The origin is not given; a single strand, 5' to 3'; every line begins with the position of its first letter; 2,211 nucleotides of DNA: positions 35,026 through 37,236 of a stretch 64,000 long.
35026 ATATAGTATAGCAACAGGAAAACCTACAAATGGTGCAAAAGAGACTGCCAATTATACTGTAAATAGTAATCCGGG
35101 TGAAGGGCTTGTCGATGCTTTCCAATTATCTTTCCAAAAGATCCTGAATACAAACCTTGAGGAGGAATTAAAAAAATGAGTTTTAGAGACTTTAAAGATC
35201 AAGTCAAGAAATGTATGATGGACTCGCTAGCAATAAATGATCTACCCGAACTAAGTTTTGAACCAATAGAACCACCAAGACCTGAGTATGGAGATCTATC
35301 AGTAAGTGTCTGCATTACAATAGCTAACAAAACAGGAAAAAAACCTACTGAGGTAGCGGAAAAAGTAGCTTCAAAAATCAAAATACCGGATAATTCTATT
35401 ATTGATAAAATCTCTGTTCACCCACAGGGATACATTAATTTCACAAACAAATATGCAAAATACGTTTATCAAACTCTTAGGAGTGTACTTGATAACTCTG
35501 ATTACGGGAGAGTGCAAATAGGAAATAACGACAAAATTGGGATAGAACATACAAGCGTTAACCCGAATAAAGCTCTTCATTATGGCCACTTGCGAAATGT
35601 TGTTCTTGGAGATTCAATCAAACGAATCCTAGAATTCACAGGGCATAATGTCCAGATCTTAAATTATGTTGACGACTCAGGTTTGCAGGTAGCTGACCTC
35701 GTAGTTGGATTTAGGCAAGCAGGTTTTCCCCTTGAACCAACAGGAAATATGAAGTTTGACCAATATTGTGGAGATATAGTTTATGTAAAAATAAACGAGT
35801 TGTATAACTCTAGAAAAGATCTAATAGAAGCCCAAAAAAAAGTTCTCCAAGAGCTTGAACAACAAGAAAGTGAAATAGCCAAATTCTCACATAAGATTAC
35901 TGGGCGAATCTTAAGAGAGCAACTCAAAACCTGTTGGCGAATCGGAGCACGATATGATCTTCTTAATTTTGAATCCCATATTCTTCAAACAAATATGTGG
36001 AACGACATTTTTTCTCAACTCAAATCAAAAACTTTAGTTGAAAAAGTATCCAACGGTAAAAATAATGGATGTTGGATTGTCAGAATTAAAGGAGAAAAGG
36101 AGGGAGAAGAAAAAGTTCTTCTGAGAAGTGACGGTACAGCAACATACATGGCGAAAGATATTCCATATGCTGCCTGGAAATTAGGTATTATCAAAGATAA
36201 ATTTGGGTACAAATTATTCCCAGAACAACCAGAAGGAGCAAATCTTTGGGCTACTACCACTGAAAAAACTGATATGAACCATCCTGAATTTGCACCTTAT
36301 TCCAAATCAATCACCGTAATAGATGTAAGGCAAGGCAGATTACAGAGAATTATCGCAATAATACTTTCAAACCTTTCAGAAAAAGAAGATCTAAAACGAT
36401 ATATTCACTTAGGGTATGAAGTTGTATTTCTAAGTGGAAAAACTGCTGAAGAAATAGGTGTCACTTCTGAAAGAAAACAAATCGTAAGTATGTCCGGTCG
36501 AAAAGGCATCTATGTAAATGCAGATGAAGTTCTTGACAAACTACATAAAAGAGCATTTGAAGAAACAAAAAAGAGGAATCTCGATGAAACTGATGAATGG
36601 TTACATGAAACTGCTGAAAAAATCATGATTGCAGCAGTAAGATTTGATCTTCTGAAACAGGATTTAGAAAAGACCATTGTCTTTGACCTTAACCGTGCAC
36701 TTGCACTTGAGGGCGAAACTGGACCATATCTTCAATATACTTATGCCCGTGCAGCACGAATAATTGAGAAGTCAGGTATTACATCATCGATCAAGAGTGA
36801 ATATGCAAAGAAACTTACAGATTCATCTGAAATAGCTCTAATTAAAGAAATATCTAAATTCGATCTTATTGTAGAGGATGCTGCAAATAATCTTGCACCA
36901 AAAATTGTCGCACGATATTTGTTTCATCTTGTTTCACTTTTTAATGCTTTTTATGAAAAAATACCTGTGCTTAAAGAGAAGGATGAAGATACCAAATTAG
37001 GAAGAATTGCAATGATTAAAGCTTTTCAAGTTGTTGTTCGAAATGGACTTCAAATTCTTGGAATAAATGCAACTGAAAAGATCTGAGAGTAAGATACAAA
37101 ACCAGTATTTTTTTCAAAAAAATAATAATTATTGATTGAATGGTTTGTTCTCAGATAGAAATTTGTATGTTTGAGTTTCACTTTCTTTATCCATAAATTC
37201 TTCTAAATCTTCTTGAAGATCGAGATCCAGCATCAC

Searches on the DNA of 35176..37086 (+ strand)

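Call 56: search_rna_families(source=L071, start=1300, end=1700, threshold=gathering)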
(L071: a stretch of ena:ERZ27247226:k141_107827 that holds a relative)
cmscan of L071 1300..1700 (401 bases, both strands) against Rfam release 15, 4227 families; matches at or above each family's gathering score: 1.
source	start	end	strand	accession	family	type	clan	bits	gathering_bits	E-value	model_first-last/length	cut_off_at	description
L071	1467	1542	-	RF00005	tRNA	Gene; tRNA;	CL00001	63.6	29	1.1e-13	1-71/71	no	tRNA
